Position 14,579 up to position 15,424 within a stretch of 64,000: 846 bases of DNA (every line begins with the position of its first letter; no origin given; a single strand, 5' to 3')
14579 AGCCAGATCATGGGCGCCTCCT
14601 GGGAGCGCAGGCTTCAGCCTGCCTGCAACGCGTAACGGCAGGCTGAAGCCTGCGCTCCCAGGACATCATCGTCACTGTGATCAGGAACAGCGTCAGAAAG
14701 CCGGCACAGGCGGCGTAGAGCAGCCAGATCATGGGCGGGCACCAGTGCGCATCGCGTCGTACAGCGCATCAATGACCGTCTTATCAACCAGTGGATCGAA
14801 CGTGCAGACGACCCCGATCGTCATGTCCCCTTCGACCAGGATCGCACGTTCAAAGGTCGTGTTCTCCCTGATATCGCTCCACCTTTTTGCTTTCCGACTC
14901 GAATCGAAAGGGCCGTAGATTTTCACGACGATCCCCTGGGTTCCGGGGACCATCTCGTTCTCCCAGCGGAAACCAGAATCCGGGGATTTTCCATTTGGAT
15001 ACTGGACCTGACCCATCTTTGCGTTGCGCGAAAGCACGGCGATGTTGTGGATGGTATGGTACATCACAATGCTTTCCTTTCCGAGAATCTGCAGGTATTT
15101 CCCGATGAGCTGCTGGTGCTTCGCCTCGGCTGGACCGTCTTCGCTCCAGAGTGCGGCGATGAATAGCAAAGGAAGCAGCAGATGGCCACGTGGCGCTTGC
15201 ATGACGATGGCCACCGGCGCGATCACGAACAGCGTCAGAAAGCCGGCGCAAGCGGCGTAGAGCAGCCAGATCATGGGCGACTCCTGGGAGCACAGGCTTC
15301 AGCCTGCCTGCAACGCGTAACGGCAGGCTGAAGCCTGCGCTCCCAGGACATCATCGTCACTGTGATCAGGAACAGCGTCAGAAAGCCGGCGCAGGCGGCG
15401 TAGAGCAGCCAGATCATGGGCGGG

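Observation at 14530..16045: Iron ABC transporter operon rebuilt around a thrice-repeated hairpin + 'start-donor' leader module, with two inserted paralogous secreted-protein genes chained by ATGA overlaps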

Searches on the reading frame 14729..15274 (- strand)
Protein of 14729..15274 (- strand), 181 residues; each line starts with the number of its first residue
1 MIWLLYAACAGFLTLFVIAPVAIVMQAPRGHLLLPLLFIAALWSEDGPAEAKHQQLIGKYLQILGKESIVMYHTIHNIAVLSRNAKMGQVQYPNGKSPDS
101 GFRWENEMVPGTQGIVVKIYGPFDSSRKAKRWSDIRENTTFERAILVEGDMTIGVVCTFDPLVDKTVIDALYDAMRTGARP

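Call 6: search_protein_families(library=pfam, proteins=[window:14729-15274:-], max_evalue=0.1)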
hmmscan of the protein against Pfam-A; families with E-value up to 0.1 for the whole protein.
window:14729-15274:- (181 aa): 0 families

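Call 12: find_homologous_proteins(query=window:14732-15202:-, max_evalue=0.01)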
Query seq(157 aa) (157 aa): 2 proteins with E <= 0.01 among 14 candidates.
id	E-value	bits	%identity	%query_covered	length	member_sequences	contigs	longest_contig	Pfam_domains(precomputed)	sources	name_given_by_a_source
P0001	1.2e-100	352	100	100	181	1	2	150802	-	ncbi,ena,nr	ncbi:hypothetical protein LBMAG53_27820 [Planctomycetota bacterium]|nr:hypothetical protein LBMAG53_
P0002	5.0e-63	229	66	100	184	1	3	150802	-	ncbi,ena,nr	ncbi:hypothetical protein LBMAG53_27830 [Planctomycetota bacterium]|nr:hypothetical protein LBMAG53_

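Call 16: find_encoding_contigs(protein=P0002, flank=6000, max_places=10)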
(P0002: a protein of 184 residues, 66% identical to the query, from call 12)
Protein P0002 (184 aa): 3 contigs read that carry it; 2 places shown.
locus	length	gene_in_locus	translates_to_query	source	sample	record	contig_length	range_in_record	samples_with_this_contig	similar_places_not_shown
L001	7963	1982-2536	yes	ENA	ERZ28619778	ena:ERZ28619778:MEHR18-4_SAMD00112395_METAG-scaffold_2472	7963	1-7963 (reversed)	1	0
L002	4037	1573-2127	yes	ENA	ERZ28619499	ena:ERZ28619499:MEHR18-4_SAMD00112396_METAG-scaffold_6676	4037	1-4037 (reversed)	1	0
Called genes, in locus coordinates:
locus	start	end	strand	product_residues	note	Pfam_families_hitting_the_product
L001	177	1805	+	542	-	PF01547:SBP_bac_1, PF13416:SBP_bac_8, PF13343:SBP_bac_6, PF13531:SBP_bac_11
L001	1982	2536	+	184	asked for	-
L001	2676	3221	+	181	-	-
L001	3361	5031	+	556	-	PF00528:BPD_transp_1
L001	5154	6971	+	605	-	PF01336:tRNA_anti-codon, PF00152:tRNA-synt_2, PF02938:GAD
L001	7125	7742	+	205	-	PF00574:CLP_protease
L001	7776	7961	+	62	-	?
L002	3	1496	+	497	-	?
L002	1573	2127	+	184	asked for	-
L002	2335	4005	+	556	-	PF00528:BPD_transp_1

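Call 17: find_encoding_contigs(protein=P0001, flank=6000, max_places=10)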
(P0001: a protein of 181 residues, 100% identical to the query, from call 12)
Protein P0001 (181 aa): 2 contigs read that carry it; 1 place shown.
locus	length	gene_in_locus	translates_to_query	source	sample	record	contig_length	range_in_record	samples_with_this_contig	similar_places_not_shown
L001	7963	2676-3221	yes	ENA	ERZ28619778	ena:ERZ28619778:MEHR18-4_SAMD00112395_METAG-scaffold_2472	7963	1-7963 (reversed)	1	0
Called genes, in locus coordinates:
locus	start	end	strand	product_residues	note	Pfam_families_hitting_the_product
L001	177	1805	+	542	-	PF01547:SBP_bac_1, PF13416:SBP_bac_8, PF13343:SBP_bac_6, PF13531:SBP_bac_11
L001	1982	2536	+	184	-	-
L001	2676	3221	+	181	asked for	-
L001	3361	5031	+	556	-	PF00528:BPD_transp_1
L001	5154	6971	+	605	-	PF01336:tRNA_anti-codon, PF00152:tRNA-synt_2, PF02938:GAD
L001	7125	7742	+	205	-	PF00574:CLP_protease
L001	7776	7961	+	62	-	?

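Call 30: predict_structure(alignment_id=A1)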
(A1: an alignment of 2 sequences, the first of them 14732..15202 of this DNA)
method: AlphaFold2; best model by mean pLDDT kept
length: 157 residues; sequences in the alignment: 2
mean_pLDDT: 39.1   pTM: 0.31
mean pLDDT of the five models: 39.1, 38.9, 37.9, 35.6, 32.2
residues with pLDDT >= 90: 0; 70-90: 0; 50-70: 9; < 50: 148
segments of 3 or more residues with pLDDT < 50: 1-139, 150-157
pLDDT, mean of each block of 10 residues (from residue 1): 28 33 41 47 41 35 31 37 44 45 45 32 32 44 52 39
secondary structure, 60 per line:
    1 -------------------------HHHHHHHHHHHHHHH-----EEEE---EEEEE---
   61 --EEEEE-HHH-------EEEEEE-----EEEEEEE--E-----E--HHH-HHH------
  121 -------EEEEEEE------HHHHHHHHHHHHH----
elements in order: H26-40 E46-49 E53-57 E63-67 E79-84 E90-96 E128-134 H141-153

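Call 37: search_protein_representatives(alignment_id=A1)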
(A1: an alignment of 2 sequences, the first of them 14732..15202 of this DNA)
Query: 2 sequences, 160 profile positions. Proteins with E-value up to 0.001 (for the whole library): 18; up to 1e-10: 8; up to 1e-30: 1. The best 18 are listed.
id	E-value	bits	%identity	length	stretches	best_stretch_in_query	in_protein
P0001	3.1e-96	335.7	-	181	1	1-160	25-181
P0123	2.4e-15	72.7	-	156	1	16-151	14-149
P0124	2.6e-14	69.4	-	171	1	20-151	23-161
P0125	6.6e-14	68.0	-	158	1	13-151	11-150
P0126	3.4e-13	65.7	-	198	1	31-141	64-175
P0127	1.1e-12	64.0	-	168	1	18-155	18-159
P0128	5.8e-12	61.7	-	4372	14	43-94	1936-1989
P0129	6.4e-12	61.6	-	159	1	18-150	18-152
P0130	2.7e-08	49.8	-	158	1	33-151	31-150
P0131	4.1e-07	46.0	-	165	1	33-155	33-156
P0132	7.2e-07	45.2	-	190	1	42-150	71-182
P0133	8.1e-07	45.0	-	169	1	15-151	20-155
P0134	2.7e-06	43.3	-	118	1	60-150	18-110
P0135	6.5e-06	42.1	-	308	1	40-114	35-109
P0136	7.5e-06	41.9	-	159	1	35-150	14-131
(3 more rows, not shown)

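Call 41: find_homologous_proteins(query=A2, max_evalue=0.001)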
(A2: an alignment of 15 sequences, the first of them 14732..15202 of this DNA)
Query A2 (15 sequences) (157 aa, profile of the alignment): 9 proteins with E <= 0.001 among 2563 candidates.
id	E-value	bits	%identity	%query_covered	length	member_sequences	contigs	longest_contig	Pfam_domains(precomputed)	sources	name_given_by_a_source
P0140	1.8e-51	192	34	65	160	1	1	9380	-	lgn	-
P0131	5.7e-50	187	27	83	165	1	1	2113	-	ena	-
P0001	1.7e-47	179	100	100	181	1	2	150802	-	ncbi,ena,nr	ncbi:hypothetical protein LBMAG53_27820 [Planctomycetota bacterium]|nr:hypothetical protein LBMAG53_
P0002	2.2e-47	178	66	100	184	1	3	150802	-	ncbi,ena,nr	ncbi:hypothetical protein LBMAG53_27830 [Planctomycetota bacterium]|nr:hypothetical protein LBMAG53_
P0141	2.5e-40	156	33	41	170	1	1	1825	-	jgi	jgi:hypothetical protein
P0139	5.7e-34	135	34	65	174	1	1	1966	-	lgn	-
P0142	1.1e-31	127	43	39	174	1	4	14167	-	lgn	-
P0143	1.0e-30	124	50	28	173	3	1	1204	-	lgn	-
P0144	2.3e-27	113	41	37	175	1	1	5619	-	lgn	-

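Call 43: search_protein_families(library=pfam, alignment_id=A2, max_evalue=0.1)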
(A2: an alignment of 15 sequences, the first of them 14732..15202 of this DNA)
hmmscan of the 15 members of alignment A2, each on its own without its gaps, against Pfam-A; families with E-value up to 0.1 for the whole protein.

A. member 1, window:14732-15202:- (157 aa): 0 families

B. families by the number of members that match (of 15 scanned): 2 families
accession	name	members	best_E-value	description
PF04454.18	Linocin_M18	1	0.0035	Encapsulating protein for peroxidase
PF20063.5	DUF6462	1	0.016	Family of unknown function (DUF6462)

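Call 44: find_encoding_contigs(protein=P0140, flank=6000, max_places=3)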
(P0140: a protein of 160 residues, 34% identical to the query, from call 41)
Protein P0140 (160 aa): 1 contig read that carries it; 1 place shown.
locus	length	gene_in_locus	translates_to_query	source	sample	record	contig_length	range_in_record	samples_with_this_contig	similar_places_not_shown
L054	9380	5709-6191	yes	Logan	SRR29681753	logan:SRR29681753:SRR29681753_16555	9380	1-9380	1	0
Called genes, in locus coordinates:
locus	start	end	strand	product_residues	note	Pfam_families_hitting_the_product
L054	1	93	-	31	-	?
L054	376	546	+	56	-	-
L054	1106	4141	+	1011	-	PF22907:Ams1-like_1st, PF01074:Glyco_hydro_38N, PF09261:Alpha-mann_mid, PF07748:Glyco_hydro_38C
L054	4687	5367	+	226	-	-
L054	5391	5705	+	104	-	-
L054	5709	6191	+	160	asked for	-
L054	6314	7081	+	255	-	PF11737:DUF3300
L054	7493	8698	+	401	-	-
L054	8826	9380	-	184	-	?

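Call 45: find_encoding_contigs(protein=P0142, flank=6000, max_places=4)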
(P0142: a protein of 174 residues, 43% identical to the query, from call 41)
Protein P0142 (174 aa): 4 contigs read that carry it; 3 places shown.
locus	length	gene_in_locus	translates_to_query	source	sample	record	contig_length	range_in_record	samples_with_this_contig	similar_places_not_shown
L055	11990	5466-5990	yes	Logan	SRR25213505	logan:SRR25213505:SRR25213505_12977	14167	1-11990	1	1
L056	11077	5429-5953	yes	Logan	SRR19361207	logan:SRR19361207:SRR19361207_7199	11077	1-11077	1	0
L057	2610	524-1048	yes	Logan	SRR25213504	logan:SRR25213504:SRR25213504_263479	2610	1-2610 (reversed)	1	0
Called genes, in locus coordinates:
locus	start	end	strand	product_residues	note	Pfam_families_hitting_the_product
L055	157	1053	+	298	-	PF04397:LytTR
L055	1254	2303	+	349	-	PF02275:CBAH, PF03417:AAT (weak)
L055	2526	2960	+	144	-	-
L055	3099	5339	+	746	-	PF03130:HEAT_PBS (faint), PF12717:Cnd1 (faint), PF00514:Arm (faint), PF02985:HEAT (faint), PF13513:HEAT_EZ (faint), PF13646:HEAT_2, PF21581:SCD (faint), PF13646:HEAT_2, +1 more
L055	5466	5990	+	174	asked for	-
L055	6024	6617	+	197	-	-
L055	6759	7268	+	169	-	-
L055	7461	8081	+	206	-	PF01330:RuvA_N, PF21176:RecR_HhH (faint), PF12836:HHH_3 (faint), PF14520:HHH_5, PF00633:HHH (weak), PF07499:RuvA_C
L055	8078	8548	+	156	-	-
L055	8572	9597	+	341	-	PF05496:RuvB_N, PF00004:AAA, PF07728:AAA_5 (faint), PF17864:AAA_lid_4, PF05491:WHD_RuvB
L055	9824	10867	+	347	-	PF01073:3Beta_HSD, PF01370:Epimerase, PF02719:Polysacc_synt_2, PF04321:RmlD_sub_bind, PF13460:NAD_binding_10, PF16363:GDP_Man_Dehyd, PF07993:NAD_binding_4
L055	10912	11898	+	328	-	PF01073:3Beta_HSD, PF01370:Epimerase, PF04321:RmlD_sub_bind, PF07993:NAD_binding_4 (faint), PF16363:GDP_Man_Dehyd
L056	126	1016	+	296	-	PF04397:LytTR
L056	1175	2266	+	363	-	PF02275:CBAH, PF03417:AAT (weak)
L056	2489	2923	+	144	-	-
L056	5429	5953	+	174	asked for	-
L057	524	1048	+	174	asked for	-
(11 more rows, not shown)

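Call 46: find_encoding_contigs(protein=P0144, flank=6000, max_places=3)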
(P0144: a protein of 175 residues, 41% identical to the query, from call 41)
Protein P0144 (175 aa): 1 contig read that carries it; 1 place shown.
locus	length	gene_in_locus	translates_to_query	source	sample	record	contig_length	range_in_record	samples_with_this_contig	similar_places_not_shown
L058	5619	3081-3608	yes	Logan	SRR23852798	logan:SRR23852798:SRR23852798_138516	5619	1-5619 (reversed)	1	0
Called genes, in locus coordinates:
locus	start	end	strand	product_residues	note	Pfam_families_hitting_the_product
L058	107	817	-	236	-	-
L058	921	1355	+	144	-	PF12675:DUF3795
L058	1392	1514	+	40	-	-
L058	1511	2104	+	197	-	-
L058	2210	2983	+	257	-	-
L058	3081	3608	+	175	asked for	-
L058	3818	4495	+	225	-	PF01330:RuvA_N, PF12836:HHH_3 (faint), PF14520:HHH_5, PF21176:RecR_HhH (faint), PF00633:HHH (weak), PF07499:RuvA_C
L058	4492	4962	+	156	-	-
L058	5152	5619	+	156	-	?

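Call 47: predict_structure(alignment_id=A2)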
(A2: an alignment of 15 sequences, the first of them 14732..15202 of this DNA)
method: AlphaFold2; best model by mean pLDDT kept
length: 157 residues; sequences in the alignment: 15
mean_pLDDT: 86.0   pTM: 0.77
mean pLDDT of the five models: 86.0, 85.5, 84.9, 84.6, 84.5
residues with pLDDT >= 90: 92; 70-90: 37; 50-70: 28; < 50: 0
segments of 3 or more residues with pLDDT < 50: none
pLDDT, mean of each block of 10 residues (from residue 1): 56 58 83 95 95 95 94 90 96 94 79 94 87 97 94 61
secondary structure, 60 per line:
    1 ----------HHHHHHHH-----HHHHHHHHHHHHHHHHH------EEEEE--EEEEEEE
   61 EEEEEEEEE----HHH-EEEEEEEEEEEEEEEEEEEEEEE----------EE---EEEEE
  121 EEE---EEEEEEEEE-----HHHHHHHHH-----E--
elements in order: H11-18 H24-40 E47-51 E54-69 E78-100 E116-123 E127-135 H141-149

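Call 53: fold_search(model_id=the predicted structure, library=pdb)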
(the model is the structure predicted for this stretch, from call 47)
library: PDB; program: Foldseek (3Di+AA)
matches with E <= 10: 598; with E <= 0.001: 0
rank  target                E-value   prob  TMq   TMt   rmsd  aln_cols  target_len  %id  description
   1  7adz_1a               3.9e-02  0.30  0.18  0.20  16.3       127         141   12  Cryo-EM structure of an extracellular contractile injection system in marine bacterium Algoriphagus machipongonensis, (released 2022-02-16)
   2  3sao_A                1.2e-01  0.18  0.21  0.22  13.0       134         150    9  The Siderocalin Ex-FABP functions through dual ligand specificities (released 2011-12-28)
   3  5brl_A                1.4e-01  0.13  0.23  0.20  16.2       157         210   10  Crystal Structure of L124D STARD4 (released 2015-07-22)
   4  9m86_A                1.7e-01  0.44  0.29  0.36  14.3       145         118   10  Crystal structure of SpMETTL16 kinase associated 1 domain in complex with U6 snRNA internal stem loop (released 2025-08-06)
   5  7b5h_AN               1.7e-01  0.21  0.20  0.22  16.4       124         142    7  Cryo-EM structure of the contractile injection system base plate from Anabaena PCC7120 (released 2022-02-23)
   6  1t6a                  2.2e-01  0.18  0.13  0.15  11.0        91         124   15  Crystal Structure of Protein of Unknown Function from Bacillus stearothermophilus (released 2004-07-06)
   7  3c6k_A                2.3e-01  0.57  0.29  0.15   5.7       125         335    4  Crystal structure of human spermine synthase in complex with spermidine and 5-methylthioadenosine (released 2008-02-19)
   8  3c6k_D                2.5e-01  0.54  0.31  0.16   4.9       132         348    4  Crystal structure of human spermine synthase in complex with spermidine and 5-methylthioadenosine (released 2008-02-19)
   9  2r55_A                2.5e-01  0.12  0.19  0.15  17.3       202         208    8  Human StAR-related lipid transfer protein 5 (released 2007-09-18)
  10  4bts_AJ               2.8e-01  0.20  0.18  0.25  12.2       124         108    6  THE CRYSTAL STRUCTURE OF THE EUKARYOTIC 40S RIBOSOMAL SUBUNIT IN COMPLEX WITH EIF1 AND EIF1A (released 2013-07-17)
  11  5im6_U                2.8e-01  0.08  0.16  0.17  14.9       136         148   10  Crystal structure of designed two-component self-assembling icosahedral cage I32-28 (released 2016-07-27)
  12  2v42_B                3.0e-01  0.20  0.23  0.15  14.6       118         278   11  Crystal structure of RseB: a sensor for periplasmic stress response in E. coli (released 2007-08-28)
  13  4v5o_AJ               3.0e-01  0.16  0.17  0.24  12.1       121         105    6  CRYSTAL STRUCTURE OF THE EUKARYOTIC 40S RIBOSOMAL SUBUNIT IN COMPLEX WITH INITIATION FACTOR 1. (released 2014-07-09)
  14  9u48_A                3.4e-01  0.44  0.31  0.17  13.0       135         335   10  Cryo-EM structure of spMETTL16 in complex with U6 snRNA and SAM (released 2025-08-06)
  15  8a98_SM               3.4e-01  0.18  0.22  0.30  12.2       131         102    9  CRYO-EM STRUCTURE OF LEISHMANIA MAJOR 80S RIBOSOME : snoRNA MUTANT (released 2023-10-11)
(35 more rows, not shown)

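Call 79: find_related_loci(query=A1, collection=viral_contigs, flank=4000)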
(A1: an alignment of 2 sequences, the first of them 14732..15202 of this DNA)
Query A1 (157 aa) in viral_contigs; peptide patterns used: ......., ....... (x = any residue, [..] = any of these).
46 stretches matched a pattern, but none encodes a relative of the query by tblastn (E <= 1e-3).

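Call 81: search_protein_families(library=phrogs, proteins=[window:14732-15202:-, P0123, P0125, P0140], max_evalue=0.01)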
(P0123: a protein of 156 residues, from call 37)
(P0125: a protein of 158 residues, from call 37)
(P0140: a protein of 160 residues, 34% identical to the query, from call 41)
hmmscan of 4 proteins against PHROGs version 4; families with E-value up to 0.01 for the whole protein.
window:14732-15202:- (157 aa): 0 families

P0123 (156 aa): 0 families

P0125 (158 aa): 0 families

P0140 (160 aa): 0 families

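Call 82: search_protein_families(library=padloc, proteins=[window:14732-15202:-, P0123, P0125, P0140], max_evalue=0.01)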
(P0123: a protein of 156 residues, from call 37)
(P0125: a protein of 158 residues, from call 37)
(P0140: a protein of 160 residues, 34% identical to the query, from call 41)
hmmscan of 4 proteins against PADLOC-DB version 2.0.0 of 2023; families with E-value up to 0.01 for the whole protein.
window:14732-15202:- (157 aa): 0 families

P0123 (156 aa): 0 families

P0125 (158 aa): 0 families

P0140 (160 aa): 0 families

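Call 83: search_protein_families(library=ncbifam, proteins=[window:14732-15202:-, P0123, P0125, P0140], max_evalue=0.001)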
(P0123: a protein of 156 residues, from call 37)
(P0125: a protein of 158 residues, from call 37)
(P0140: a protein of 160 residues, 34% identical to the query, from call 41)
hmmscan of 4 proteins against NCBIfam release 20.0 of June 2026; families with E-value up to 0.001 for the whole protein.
window:14732-15202:- (157 aa): 0 families

P0123 (156 aa): 0 families

P0125 (158 aa): 0 families

P0140 (160 aa): 0 families

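Call 84: search_solved_structures(query=A2, max_evalue=1)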
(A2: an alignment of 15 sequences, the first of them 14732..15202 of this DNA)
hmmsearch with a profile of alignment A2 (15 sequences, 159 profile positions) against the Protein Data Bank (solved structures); distinct sequences matched with E-value up to 1: 1.
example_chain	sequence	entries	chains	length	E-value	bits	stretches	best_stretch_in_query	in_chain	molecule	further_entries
2ic2_A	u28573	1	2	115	0.97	12.2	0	83-115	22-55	CG9211-PA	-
